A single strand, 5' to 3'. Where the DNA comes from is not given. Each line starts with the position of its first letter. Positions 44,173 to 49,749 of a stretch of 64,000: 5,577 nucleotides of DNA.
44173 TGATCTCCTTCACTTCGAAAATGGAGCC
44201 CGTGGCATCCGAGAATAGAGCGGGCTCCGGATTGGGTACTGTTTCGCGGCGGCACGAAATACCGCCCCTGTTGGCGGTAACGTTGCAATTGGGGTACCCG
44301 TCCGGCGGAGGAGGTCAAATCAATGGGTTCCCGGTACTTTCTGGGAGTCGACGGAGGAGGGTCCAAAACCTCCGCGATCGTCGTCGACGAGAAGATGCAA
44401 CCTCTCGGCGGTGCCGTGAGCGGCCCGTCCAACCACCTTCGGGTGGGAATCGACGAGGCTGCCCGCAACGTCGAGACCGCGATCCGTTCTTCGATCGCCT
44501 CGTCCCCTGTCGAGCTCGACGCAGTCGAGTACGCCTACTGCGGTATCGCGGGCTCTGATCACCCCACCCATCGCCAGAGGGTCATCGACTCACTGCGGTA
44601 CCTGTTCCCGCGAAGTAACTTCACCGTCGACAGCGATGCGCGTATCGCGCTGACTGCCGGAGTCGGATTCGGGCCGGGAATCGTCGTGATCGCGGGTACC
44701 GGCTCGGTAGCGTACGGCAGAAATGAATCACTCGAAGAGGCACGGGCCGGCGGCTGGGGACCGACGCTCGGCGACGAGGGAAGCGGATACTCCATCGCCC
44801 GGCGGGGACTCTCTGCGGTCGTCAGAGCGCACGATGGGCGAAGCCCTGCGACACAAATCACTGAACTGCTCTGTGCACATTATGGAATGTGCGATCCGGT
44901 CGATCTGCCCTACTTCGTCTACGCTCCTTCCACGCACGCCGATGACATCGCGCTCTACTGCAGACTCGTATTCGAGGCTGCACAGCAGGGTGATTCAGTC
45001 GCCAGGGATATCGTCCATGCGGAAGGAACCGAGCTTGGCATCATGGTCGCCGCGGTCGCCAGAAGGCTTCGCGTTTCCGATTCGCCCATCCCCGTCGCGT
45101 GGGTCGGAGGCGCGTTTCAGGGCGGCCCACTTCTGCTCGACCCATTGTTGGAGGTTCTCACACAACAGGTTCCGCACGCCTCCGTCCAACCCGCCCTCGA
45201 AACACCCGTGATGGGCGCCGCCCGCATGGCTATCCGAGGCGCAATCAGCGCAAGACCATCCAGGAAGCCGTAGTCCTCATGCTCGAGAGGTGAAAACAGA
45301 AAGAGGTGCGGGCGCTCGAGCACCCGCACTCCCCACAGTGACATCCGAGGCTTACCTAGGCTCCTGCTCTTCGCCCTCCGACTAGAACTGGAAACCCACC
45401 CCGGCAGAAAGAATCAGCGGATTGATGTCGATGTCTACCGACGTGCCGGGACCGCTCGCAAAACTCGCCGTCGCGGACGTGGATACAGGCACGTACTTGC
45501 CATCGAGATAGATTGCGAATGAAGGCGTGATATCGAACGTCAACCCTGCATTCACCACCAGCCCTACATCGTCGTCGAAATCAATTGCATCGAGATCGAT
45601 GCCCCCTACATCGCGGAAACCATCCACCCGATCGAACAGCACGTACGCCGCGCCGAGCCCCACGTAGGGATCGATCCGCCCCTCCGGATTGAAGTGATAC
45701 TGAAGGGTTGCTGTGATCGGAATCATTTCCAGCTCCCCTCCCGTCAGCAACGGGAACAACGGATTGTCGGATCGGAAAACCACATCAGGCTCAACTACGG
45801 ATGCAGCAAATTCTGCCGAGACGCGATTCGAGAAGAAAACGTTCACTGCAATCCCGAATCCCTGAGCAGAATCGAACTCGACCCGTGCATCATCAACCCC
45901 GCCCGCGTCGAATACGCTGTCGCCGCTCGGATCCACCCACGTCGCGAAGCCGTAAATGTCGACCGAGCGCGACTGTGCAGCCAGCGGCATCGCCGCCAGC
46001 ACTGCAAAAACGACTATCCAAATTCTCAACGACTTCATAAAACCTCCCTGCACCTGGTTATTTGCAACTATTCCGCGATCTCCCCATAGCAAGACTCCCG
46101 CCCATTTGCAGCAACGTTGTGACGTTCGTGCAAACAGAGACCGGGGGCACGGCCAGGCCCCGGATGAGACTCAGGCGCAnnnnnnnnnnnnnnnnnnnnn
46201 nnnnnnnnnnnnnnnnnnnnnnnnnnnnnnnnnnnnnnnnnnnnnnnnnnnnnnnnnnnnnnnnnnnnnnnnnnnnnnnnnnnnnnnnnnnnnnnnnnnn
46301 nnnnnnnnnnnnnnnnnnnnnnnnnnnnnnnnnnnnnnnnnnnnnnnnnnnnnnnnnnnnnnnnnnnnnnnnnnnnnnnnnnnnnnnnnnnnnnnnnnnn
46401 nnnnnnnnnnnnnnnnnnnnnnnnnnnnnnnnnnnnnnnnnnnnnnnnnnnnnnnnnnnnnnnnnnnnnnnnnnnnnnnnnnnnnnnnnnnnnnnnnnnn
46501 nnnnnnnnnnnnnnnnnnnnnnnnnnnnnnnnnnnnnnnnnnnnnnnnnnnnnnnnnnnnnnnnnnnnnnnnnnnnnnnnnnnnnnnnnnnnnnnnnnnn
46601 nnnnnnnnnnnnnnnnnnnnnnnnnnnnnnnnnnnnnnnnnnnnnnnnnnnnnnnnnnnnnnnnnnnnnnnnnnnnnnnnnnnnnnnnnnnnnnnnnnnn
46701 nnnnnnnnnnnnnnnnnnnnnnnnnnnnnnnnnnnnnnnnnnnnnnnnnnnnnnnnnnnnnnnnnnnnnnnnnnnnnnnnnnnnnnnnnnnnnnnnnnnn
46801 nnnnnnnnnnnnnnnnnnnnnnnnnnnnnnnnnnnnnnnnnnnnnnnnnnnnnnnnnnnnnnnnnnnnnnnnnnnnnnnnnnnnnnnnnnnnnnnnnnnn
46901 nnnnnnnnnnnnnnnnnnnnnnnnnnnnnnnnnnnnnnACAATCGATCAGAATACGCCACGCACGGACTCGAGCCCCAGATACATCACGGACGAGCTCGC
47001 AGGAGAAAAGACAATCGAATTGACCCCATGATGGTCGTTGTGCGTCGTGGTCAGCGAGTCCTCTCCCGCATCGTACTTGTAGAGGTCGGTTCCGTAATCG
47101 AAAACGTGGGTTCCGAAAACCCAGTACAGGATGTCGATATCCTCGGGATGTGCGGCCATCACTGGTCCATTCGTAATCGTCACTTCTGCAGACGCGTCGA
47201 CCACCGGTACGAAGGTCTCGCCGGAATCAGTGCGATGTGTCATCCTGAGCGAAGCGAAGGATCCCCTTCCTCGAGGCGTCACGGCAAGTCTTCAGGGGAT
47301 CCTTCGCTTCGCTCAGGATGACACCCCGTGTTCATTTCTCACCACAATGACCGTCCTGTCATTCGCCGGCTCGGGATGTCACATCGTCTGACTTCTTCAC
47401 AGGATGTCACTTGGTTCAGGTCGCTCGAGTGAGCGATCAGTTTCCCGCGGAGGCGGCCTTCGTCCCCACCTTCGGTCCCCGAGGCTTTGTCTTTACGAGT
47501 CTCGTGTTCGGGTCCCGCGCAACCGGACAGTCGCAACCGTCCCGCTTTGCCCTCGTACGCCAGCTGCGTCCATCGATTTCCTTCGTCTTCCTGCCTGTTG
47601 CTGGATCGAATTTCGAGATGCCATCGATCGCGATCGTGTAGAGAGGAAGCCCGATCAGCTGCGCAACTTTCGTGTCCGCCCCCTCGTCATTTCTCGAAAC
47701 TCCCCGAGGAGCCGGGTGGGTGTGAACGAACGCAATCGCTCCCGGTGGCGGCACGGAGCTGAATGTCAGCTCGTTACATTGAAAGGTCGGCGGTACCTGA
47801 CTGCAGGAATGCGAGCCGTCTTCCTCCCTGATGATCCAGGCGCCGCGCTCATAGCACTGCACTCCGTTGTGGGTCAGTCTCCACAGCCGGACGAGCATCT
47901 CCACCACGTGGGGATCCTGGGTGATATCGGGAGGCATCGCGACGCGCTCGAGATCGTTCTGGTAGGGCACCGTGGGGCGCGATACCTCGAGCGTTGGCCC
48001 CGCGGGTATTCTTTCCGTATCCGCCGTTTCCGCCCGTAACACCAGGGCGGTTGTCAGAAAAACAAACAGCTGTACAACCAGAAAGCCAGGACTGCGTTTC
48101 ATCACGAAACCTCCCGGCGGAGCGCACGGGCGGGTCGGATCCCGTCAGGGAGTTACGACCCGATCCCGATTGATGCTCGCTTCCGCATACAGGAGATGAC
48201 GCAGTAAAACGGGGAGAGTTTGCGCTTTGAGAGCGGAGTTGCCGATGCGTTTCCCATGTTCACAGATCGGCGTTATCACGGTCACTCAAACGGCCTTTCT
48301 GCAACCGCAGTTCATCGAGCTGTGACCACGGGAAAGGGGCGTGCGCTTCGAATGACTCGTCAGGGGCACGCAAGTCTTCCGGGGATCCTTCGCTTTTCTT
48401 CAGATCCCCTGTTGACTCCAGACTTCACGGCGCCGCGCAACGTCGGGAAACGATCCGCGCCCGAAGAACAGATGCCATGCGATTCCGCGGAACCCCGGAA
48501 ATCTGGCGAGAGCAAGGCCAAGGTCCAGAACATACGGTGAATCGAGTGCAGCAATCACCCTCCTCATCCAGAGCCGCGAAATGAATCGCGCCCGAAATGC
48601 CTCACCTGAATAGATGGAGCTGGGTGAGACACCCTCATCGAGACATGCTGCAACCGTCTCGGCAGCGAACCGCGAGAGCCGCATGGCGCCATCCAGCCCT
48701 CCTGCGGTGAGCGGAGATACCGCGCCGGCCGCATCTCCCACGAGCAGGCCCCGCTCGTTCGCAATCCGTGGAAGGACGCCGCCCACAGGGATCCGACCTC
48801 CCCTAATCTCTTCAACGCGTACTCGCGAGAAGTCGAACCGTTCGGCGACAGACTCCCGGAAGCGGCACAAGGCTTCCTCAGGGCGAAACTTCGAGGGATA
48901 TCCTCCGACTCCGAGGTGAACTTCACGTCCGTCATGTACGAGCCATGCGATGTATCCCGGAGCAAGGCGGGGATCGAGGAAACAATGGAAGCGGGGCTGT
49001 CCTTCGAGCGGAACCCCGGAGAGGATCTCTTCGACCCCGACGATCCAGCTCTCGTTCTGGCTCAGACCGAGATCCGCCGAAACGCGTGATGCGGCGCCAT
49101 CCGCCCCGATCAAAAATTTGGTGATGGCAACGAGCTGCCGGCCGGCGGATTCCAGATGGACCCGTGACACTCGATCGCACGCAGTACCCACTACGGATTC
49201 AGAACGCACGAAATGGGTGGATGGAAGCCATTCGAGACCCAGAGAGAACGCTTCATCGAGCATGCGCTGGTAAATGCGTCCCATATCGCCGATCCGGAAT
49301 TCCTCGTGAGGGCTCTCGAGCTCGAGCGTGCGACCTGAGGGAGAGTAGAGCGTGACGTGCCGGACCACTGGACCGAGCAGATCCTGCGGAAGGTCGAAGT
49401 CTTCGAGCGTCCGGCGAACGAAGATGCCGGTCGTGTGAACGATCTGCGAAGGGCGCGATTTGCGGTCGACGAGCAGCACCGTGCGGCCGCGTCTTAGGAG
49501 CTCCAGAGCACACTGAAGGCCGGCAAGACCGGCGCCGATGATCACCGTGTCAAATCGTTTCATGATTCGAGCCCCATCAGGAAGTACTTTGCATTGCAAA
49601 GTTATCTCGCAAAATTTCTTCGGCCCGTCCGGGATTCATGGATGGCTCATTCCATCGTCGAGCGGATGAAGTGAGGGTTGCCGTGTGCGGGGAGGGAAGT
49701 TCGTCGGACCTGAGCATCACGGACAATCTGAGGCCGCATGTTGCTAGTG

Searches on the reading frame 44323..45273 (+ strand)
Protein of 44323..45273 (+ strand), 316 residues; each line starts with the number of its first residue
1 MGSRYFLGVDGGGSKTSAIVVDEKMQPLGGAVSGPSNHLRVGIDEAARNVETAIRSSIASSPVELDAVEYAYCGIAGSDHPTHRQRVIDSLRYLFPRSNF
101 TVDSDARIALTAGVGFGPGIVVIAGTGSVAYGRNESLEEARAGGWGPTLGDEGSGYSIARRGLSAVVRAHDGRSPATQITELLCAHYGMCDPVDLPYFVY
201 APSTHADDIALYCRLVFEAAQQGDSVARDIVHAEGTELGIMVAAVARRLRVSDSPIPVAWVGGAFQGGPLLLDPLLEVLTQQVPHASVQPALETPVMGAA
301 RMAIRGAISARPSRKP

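Call 50: search_protein_families(library=pfam, proteins=[window:44323-45273:+], max_evalue=0.00001)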
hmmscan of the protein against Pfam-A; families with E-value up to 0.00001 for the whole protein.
window:44323-45273:+ (316 aa): 1 family
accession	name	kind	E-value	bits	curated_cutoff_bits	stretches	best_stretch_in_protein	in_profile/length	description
PF01869.26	BcrAD_BadFG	-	2e-40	139.5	31.5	1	7-300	1-268/271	BadF/BadG/BcrA/BcrD ATPase family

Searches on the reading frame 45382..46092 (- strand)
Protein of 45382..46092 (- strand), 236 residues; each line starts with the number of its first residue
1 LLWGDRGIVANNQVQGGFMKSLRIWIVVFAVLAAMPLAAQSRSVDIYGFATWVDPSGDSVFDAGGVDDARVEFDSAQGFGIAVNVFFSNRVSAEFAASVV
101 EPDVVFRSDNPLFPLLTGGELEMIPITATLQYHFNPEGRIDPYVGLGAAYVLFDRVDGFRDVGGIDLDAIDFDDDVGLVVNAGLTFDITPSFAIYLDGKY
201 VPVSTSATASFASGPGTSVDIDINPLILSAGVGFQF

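Call 50: search_protein_families(library=pfam, proteins=[window:45382-46092:-], max_evalue=0.00001)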
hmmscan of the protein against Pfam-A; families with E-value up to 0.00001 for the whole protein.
window:45382-46092:- (236 aa): 2 families
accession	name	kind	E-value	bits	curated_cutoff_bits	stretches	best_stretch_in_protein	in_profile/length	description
PF03922.20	OmpW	-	1e-23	84.7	24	1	50-236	11-195/195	OmpW family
PF13505.12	OMP_b-brl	-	2.8e-11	44.3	28.7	1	27-236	4-175/175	Outer membrane protein beta-barrel domain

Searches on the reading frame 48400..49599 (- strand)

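Call 50: search_protein_families(library=pfam, proteins=[window:48400-49599:-], max_evalue=0.00001)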
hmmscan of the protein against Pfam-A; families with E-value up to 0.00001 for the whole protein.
window:48400-49599:- (399 aa): 5 families
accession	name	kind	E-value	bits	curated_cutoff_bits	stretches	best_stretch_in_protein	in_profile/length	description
PF01494.25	FAD_binding_3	-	8.5e-16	58.5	22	1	16-342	2-344/349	FAD binding domain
PF01266.30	DAO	-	2.4e-09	37.6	27.9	1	17-52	1-36/353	FAD dependent oxidoreductase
PF05834.18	Lycopene_cycl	-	8.6e-09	35.4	23.4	0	261-329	234-298/380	Lycopene cyclase protein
PF00890.30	FAD_binding_2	-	1.4e-06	28.3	20.4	1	17-49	1-33/414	FAD binding domain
PF13450.12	NAD_binding_8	-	6.5e-06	26.8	21.9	0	20-51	1-32/68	NAD(P)-binding Rossmann-like domain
